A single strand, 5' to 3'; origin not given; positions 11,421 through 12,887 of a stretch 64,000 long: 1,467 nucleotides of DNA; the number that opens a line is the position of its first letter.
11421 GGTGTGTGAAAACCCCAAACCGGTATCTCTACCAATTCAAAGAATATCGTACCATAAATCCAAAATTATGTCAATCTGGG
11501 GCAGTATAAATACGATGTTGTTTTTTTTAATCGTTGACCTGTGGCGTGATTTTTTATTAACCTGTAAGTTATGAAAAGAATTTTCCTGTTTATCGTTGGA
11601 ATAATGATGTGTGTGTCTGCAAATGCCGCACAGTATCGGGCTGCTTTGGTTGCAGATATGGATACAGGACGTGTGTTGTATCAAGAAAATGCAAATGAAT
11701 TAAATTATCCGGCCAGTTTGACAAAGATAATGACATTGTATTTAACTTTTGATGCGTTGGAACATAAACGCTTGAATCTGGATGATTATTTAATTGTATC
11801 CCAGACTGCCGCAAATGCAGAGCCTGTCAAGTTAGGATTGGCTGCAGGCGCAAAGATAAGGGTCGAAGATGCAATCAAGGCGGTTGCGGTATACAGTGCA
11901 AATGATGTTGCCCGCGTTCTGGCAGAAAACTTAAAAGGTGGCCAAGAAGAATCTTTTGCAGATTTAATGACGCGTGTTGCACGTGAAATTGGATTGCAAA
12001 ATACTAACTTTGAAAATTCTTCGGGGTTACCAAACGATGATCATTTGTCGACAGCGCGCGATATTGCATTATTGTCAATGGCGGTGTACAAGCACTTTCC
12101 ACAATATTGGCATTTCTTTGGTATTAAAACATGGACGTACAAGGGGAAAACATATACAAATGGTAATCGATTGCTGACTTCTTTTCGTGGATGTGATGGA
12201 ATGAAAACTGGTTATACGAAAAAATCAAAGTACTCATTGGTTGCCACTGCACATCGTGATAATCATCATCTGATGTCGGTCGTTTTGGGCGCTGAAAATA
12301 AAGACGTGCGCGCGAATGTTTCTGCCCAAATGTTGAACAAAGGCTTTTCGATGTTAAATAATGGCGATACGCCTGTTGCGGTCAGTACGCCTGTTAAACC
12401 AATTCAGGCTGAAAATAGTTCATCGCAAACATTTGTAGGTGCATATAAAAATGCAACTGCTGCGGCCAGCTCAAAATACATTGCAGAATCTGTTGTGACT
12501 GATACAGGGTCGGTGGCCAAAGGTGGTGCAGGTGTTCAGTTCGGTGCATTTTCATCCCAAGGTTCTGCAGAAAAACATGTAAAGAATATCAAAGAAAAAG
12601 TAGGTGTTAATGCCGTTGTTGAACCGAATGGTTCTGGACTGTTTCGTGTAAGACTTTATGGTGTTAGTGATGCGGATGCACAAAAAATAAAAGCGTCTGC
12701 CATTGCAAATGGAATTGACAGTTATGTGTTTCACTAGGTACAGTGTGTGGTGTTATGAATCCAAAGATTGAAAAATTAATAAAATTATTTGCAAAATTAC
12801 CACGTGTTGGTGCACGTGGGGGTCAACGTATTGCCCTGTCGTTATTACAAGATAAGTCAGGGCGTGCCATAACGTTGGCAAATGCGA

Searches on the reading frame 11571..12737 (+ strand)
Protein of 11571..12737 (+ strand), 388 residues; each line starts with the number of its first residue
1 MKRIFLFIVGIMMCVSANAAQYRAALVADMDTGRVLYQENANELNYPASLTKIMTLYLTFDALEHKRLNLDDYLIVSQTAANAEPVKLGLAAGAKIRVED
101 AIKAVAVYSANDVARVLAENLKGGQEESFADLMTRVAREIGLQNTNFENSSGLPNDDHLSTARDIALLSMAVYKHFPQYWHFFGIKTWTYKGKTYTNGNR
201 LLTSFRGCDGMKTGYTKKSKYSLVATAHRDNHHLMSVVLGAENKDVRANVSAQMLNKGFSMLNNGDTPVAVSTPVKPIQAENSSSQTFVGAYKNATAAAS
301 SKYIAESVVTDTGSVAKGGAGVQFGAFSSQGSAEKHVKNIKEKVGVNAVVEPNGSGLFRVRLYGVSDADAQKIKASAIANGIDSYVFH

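Call 6: search_protein_families(library=pfam, proteins=[window:11571-12737:+], max_evalue=10)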
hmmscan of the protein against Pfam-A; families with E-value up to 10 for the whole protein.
window:11571-12737:+ (388 aa): 5 families
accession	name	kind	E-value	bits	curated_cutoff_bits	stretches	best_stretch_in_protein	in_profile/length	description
PF00768.25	Peptidase_S11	-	2.2e-58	198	27.6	1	16-242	6-238/239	D-alanyl-D-alanine carboxypeptidase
PF13354.11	Beta-lactamase2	-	1.2e-11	44.8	22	1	26-173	3-147/214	Beta-lactamase enzyme family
PF05036.18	SPOR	-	2.2e-06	28.3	21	1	317-386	2-74/76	SPOR domain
PF02113.21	Peptidase_S13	-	0.00045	19.5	22.8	2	24-63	20-59/444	D-Ala-D-Ala carboxypeptidase 3 (S13) family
PF24024.1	DUF7336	-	0.26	11.6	25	0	324-343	18-37/60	Domain of unknown function (DUF7336)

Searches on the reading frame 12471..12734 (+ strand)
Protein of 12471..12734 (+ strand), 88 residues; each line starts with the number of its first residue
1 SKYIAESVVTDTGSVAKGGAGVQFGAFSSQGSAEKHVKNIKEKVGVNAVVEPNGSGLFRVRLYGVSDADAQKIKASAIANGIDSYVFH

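Call 44: search_solved_structures(query=window:12471-12734:+, max_evalue=10, show_alignments=5)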
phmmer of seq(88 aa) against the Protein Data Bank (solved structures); distinct sequences matched with E-value up to 10: 5.
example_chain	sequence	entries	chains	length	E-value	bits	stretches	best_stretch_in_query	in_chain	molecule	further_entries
2zrc_A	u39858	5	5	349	0.23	15.4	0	24-74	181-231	Protein recA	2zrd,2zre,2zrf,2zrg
9j09_A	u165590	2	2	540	0.44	14.5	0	26-62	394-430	Transposase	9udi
8fg6_B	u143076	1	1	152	0.63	14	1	32-83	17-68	C104.1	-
8a8o_A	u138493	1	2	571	1.2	13.1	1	6-78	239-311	Alpha-subunit of the PAPS reductase from Methanothermococcus thermolithotrophicus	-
2qgx_A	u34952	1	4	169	1.4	12.9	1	2-45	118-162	Ubiquitin-conjugating enzyme E2 Q1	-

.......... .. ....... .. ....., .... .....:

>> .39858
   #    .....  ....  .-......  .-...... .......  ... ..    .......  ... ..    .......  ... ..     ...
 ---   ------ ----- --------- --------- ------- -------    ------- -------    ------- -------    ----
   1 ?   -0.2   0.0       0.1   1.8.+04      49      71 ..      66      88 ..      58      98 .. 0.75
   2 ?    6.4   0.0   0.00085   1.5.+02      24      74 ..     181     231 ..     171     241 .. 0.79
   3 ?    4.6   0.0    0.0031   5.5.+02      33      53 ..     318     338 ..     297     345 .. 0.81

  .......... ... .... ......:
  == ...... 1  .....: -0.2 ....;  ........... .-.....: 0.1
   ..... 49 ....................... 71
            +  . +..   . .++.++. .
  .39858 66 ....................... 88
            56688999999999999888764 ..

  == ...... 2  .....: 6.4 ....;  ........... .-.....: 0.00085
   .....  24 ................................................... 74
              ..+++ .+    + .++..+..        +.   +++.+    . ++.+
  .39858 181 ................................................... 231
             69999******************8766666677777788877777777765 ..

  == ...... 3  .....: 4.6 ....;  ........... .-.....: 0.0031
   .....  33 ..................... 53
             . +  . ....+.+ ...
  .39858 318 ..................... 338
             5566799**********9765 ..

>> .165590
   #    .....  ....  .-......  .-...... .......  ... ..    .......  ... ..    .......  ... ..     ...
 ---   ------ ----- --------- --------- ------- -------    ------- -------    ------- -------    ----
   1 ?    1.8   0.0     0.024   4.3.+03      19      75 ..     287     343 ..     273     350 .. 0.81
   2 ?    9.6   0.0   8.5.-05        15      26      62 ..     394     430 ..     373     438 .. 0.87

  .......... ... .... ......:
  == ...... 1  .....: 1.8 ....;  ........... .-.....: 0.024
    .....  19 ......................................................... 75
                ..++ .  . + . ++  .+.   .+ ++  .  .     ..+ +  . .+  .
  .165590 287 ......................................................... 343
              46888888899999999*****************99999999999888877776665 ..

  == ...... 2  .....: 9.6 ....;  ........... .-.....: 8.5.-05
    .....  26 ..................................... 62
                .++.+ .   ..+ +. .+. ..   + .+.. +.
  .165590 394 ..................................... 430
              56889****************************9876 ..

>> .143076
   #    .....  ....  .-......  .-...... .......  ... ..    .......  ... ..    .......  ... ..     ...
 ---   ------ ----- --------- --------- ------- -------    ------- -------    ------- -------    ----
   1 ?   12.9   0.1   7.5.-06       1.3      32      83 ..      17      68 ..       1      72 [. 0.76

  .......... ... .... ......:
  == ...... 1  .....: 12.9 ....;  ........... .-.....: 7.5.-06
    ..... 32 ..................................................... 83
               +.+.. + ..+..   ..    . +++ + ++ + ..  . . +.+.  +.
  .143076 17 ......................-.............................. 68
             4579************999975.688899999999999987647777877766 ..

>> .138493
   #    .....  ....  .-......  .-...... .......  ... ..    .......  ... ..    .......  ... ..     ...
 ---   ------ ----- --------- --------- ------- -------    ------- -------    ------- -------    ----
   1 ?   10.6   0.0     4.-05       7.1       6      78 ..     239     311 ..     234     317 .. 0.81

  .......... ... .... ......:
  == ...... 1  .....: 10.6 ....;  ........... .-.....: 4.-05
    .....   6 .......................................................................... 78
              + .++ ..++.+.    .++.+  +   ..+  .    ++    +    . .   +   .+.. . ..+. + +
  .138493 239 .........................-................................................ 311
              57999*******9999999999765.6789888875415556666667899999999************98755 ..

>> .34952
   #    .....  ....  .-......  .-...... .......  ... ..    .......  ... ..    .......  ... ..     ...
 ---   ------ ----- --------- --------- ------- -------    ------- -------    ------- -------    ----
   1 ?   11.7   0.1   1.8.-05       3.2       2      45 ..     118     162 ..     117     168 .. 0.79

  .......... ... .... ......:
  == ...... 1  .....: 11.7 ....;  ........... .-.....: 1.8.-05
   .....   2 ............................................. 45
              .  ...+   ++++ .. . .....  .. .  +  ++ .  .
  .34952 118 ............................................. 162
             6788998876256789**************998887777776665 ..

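Call 45: find_homologous_proteins(query=window:12471-12734:+, max_evalue=0.001)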
Query seq(88 aa) (88 aa): 8 proteins with E <= 0.001 among 9 candidates.
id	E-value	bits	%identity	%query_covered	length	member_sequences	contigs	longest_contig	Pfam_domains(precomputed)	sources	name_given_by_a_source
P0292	2.7e-29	119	68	100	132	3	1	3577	PF05036.19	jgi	jgi:cell division protein FtsN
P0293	1.1e-26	110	73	81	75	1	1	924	PF05036.19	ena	-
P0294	1.9e-23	100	66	76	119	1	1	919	PF05036.19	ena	-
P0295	7.3e-23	98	64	88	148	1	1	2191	PF05036.19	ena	-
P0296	3.0e-22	96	65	81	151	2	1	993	PF05036.19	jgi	jgi:cell division septation protein DedD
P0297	3.6e-22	96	63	81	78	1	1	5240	PF05036.19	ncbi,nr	ncbi:MAG: SPOR domain-containing protein, partial [Alphaproteobacteria bacterium]|nr:SPOR domain-con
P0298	7.8e-22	95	63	81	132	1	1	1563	PF05036.19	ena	-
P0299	5.5e-14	70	50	84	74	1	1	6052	PF05036.19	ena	-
